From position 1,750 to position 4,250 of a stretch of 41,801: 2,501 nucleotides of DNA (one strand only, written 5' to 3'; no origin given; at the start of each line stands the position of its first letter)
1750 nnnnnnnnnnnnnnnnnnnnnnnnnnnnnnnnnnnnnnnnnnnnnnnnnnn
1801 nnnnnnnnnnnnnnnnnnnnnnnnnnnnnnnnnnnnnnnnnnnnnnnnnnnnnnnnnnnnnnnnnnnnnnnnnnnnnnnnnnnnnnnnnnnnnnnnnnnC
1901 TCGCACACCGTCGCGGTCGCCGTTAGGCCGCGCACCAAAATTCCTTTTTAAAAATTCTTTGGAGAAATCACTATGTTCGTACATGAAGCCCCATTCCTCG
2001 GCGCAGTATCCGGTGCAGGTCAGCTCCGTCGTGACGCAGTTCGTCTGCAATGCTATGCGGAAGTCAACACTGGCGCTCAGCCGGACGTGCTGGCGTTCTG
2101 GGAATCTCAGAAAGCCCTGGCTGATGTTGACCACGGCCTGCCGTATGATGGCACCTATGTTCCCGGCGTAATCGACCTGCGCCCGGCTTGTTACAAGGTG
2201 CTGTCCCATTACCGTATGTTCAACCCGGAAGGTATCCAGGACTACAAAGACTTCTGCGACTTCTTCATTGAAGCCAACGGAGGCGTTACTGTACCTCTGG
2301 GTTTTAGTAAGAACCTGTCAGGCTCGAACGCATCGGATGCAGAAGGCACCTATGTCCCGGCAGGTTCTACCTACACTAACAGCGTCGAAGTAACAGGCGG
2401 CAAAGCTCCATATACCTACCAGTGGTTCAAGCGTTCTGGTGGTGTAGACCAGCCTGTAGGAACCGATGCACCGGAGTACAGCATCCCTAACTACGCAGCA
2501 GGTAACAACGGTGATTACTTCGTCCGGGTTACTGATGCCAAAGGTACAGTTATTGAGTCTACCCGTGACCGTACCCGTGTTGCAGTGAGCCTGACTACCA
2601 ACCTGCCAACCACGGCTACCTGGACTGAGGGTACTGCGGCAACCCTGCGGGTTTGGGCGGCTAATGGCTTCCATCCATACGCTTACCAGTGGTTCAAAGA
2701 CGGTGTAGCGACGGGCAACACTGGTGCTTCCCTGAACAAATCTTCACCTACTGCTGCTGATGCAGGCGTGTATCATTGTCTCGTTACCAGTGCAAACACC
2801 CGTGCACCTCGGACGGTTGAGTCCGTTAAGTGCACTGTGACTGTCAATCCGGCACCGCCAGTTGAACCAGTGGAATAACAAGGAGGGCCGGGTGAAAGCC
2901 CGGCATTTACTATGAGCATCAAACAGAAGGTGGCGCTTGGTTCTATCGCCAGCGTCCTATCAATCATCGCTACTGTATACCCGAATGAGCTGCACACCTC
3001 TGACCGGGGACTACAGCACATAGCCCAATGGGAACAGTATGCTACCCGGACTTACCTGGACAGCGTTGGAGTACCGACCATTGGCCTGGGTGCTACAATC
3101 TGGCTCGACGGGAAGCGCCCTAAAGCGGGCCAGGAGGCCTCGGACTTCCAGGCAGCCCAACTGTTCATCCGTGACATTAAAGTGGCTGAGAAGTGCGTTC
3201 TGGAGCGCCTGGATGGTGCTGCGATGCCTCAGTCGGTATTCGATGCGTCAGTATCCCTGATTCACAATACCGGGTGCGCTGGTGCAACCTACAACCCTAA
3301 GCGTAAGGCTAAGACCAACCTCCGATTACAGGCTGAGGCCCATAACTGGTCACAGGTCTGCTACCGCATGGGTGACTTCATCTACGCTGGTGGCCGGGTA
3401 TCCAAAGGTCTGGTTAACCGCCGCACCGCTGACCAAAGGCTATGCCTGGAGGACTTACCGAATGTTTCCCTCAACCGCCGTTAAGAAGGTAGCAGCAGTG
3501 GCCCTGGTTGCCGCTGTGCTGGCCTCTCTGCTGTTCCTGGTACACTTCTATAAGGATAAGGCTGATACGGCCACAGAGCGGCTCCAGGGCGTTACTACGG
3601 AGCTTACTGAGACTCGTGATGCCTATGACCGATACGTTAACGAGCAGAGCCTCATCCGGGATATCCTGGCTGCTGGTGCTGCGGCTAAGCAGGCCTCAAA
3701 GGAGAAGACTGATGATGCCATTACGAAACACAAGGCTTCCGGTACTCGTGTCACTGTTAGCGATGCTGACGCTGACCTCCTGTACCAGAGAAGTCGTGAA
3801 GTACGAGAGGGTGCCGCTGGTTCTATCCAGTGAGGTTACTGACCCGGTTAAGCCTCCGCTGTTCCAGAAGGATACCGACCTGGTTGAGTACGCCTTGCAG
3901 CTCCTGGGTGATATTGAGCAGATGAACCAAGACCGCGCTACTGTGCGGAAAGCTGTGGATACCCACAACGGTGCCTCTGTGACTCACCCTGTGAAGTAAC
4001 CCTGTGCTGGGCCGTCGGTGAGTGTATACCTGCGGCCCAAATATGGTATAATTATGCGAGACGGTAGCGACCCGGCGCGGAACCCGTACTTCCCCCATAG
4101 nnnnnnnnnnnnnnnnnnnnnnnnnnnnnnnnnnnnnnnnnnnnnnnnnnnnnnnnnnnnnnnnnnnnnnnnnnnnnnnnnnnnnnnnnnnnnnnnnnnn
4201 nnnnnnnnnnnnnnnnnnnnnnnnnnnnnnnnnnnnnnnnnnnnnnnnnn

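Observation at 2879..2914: Strong SD separated from the endolysin start by a GC hairpin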

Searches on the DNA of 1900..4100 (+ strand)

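Call 3: search_dna_similar(query=window:1900-4100:+, collection=phages, mode=near, max_rows=40)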
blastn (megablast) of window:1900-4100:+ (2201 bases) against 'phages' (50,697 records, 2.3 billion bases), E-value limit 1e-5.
Records with a match: 8; places in all: 8; records where one place covers at least 80% of the query: 8.
Best place of each record, by identity: 95-99% 1; 90-95% 1; 80-90% 6.
By first word of the organism name: Cronobacter 7; Kosakonia 1.
By host as written in the record: Cronobacter sakazakii 3; - 2; Cronobacter sakazakii strain 51329 2; Kosakonia cowanii 1.
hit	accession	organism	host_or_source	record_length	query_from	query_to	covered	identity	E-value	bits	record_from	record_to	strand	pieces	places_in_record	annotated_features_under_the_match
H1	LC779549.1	Cronobacter phage GY3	Cronobacter sakazakii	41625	1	2201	100%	97.7%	0e+0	3783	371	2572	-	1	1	Hoc-like head decoration [C | endolysin | hypothetical protein (x2) | terminase large subunit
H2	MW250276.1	Kosakonia virus Kc318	Kosakonia cowanii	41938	1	2201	87%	94.1%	0e+0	2902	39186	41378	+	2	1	hypothetical protein (x2) | endolysin | terminase large subunit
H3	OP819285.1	Cronobacter phage EspYZU13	Cronobacter sakazakii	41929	1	2178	85%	89.5%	0e+0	2369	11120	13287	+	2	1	hypothetical protein (x3) | endolysin | DNA maturase B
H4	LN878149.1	Cronobacter phage Dev-CD-23823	-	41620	1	2178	86%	88.3%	0e+0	2253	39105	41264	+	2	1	gp45: hypothetical protein | gp46: Phage endolysin | gp47: hypothetical protein | gp48: hypothetical protein | gp44: DNA maturase B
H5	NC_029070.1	Cronobacter phage Dev-CD-23823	-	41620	1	2178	86%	88.3%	0e+0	2253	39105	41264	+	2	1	gp45: Hoc-like head decoration | gp46: Phage endolysin | gp47: hypothetical protein | gp48: hypothetical protein | gp44: terminase large subunit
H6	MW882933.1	Cronobacter phage EspYZU05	Cronobacter sakazakii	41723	1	2201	83%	87.6%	0e+0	2104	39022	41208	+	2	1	major tail subunit | lysozyme | hypothetical protein (x2) | DNA maturase B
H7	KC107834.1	Cronobacter phage vB_CskP_GAP227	Cronobacter sakazakii strain 51329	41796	1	2201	83%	87.7%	0e+0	2105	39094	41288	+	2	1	hypothetical protein (x3) | endolysin | DNA maturase B | discovered using ARNold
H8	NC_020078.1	Cronobacter phage vB_CskP_GAP227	Cronobacter sakazakii strain 51329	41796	1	2201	83%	87.7%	0e+0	2105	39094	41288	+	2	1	Hoc-like head decoration | endolysin | hypothetical protein (x2) | terminase large subunit | discovered using ARNold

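Call 6: get_annotated_region(hit=H7, flank=1500)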
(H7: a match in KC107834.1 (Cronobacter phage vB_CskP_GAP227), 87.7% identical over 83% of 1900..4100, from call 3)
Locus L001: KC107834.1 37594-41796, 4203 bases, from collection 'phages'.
description: Cronobacter sakazakii phage vB_CskP_GAP227, complete genome.
organism: Cronobacter phage vB_CskP_GAP227 (NCBI taxid 1264737)
taxonomy: Viruses; Duplodnaviria; Heunggongvirae; Uroviricota; Caudoviricetes; Autographiviridae; Melnykvirinae; Cronosvirus; Cronosvirus GAP227
host: Cronobacter sakazakii strain 51329; source: sewage; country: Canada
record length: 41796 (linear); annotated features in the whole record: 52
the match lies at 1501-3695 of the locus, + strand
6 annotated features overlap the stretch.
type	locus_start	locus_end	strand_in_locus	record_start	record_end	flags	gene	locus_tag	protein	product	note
CDS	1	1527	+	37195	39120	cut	-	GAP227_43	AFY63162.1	DNA maturase B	DNA packaging; similar to ADD21678.1 DNA maturase B [Caulobacter phage Cd1]; ZP_02468138.1 phage-related DNA maturase ...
CDS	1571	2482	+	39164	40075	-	-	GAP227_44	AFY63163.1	hypothetical protein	similar to YP_239189.1 Wac whiskers [Enterobacteria phage RB43]; YP_024980.1 major tail subunit [Vibrio phage VP5]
stem_loop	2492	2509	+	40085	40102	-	-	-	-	-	discovered using ARNold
CDS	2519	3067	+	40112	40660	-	-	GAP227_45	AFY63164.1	endolysin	similar to EGB64298.1 phage lysozyme [Escherichia coli TA007]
CDS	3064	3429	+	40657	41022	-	-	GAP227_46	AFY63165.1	hypothetical protein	-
CDS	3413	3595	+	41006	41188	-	-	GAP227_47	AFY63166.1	hypothetical protein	-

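Call 7: get_annotated_region(hit=H1, flank=500)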
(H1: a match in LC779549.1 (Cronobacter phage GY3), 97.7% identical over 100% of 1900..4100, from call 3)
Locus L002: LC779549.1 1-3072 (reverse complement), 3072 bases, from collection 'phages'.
description: Cronobacter phage GY3 DNA, complete genome.
organism: Cronobacter phage GY3 (NCBI taxid 3075035)
taxonomy: Viruses; Duplodnaviria; Heunggongvirae; Uroviricota; Caudoviricetes; Autographiviridae; Melnykvirinae; Cronosvirus
host: Cronobacter sakazakii; source: -; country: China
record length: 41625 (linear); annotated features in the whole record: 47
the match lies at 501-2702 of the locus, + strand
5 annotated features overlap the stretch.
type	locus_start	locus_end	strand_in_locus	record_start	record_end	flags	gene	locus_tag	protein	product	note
CDS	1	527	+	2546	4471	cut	-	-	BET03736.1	terminase large subunit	GY3_Ep05; ORF05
CDS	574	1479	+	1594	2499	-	-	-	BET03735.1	Hoc-like head decoration [C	GY3_Ep04; ORF04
CDS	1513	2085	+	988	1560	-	-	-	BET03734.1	endolysin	GY3_Ep03; ORF03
CDS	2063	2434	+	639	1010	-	-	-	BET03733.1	hypothetical protein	GY3_Ep02; ORF02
CDS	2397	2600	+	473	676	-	-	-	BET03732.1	hypothetical protein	GY3_Ep01; ORF01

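Call 8: search_dna_similar(query=window:2700-3500:+, collection=phages, mode=distant, max_rows=60)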
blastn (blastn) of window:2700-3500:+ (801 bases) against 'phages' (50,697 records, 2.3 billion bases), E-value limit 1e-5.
Records with a match: 16; places in all: 17; records where one place covers at least 80% of the query: 4.
Best place of each record, by identity: 95-99% 2; 90-95% 1; 80-90% 2; 60-80% 11.
By first word of the organism name: Cronobacter 7; Pectobacterium 4; Salmonella 2; Kosakonia 1; Klebsiella 1; Proteus 1.
By host as written in the record: Cronobacter sakazakii 3; Cronobacter sakazakii strain 51329 2; - 2; Pectobacterium carotovorum subsp. carotovorum ATCC 15713 2; Pectobacterium carotovorum 2; Salmonella enterica serovar pullorum 2; Kosakonia cowanii 1; Klebsiella pneumoniae Kpn1 1; and 1 more.
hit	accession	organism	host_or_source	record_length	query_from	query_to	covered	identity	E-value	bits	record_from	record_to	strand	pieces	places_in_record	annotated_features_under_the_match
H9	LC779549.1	Cronobacter phage GY3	Cronobacter sakazakii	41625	1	801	100%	97.8%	0e+0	1364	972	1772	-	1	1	endolysin | Hoc-like head decoration [C | hypothetical protein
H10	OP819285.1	Cronobacter phage EspYZU13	Cronobacter sakazakii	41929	113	801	86%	93.2%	0e+0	1030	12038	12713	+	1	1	endolysin | hypothetical protein (x2)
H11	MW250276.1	Kosakonia virus Kc318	Kosakonia cowanii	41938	177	801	78%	97.9%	0e+0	1066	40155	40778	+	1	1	endolysin | hypothetical protein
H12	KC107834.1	Cronobacter phage vB_CskP_GAP227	Cronobacter sakazakii strain 51329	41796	60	758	87%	74.9%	3e-126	457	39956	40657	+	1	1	endolysin | hypothetical protein (x2) | discovered using ARNold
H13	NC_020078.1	Cronobacter phage vB_CskP_GAP227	Cronobacter sakazakii strain 51329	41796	60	758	87%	74.9%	3e-126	457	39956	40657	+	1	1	endolysin | Hoc-like head decoration | discovered using ARNold | hypothetical protein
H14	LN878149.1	Cronobacter phage Dev-CD-23823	-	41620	177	758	73%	82.1%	1e-163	581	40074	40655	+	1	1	gp46: Phage endolysin | gp45: hypothetical protein | gp47: hypothetical protein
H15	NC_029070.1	Cronobacter phage Dev-CD-23823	-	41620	177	758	73%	82.1%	1e-163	581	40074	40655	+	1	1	gp46: Phage endolysin | gp45: Hoc-like head decoration | gp47: hypothetical protein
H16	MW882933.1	Cronobacter phage EspYZU05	Cronobacter sakazakii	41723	177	758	73%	77.4%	5e-124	451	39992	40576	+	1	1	lysozyme | major tail subunit | hypothetical protein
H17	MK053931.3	Pectobacterium phage Arno160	Pectobacterium carotovorum subsp. ...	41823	183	736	69%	69.0%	9e-45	187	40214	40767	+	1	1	lysozyme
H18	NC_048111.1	Pectobacterium phage Arno160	Pectobacterium carotovorum subsp. ...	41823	183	736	69%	69.0%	9e-45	187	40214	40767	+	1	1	endolysin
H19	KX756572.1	Pectobacterium phage PP2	Pectobacterium carotovorum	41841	313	736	53%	69.9%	7e-40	171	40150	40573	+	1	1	endolysin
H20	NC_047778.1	Pectobacterium phage PP2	Pectobacterium carotovorum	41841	313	736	53%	69.9%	7e-40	171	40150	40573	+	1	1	endolysin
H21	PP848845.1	Klebsiella phage vB_Kpn1-P3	Klebsiella pneumoniae Kpn1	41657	525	724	25%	70.4%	3e-12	80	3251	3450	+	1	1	endolysin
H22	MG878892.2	Salmonella phage vB_SpuP_Spp16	Salmonella enterica serovar pullorum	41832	463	545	10%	78.3%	2e-9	70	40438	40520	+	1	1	lysin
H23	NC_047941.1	Salmonella phage vB_SpuP_Spp16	Salmonella enterica serovar pullorum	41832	463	545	10%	78.3%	2e-9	70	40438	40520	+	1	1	lysin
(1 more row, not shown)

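Call 59: search_rna_families(source=window, start=2600, end=3200, threshold=evalue, max_evalue=10)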
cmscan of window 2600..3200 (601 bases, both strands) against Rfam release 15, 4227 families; matches with E-value up to 10: 3.
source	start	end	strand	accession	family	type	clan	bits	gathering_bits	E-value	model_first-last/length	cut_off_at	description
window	3170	3200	+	RF00047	mir-2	Gene; miRNA;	-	16.1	45.5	3.4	1-31/72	3'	mir-2 microRNA precursor family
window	2779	2924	+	RF03546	Flavivirus-5UTR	Cis-reg;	CL00129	14.9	80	2.1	1-156/156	no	Flavivirus 5' UTR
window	2648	2698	+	RF02806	PyrR208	Gene; snRNA; snoRNA; HACA-box;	-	14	64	4.2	1-60/60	no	Pyrobaculum sRNA 208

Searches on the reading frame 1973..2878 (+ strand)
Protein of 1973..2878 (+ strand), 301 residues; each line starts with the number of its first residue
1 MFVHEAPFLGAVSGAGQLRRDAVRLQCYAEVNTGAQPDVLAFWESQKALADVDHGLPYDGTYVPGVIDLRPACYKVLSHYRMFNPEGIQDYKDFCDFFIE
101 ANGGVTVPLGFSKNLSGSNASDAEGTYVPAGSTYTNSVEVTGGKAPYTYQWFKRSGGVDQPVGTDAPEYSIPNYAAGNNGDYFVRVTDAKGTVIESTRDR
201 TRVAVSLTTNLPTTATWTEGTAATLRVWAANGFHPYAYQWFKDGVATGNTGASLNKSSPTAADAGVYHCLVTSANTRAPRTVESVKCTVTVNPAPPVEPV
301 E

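Call 60: search_protein_families(library=pfam, proteins=[window:1973-2878:+])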
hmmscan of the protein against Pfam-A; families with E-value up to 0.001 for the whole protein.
window:1973-2878:+ (301 aa): 3 families
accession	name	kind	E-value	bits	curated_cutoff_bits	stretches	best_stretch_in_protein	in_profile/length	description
PF13927.12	Ig_3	-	6.1e-11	43.1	30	1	212-272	8-77/78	Immunoglobulin domain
PF13895.12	Ig_2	-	1.8e-07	31.7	27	1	230-276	23-68/79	Immunoglobulin domain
PF13573.12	SprB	-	3.7e-06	26.9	28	1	137-151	18-32/37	SprB repeat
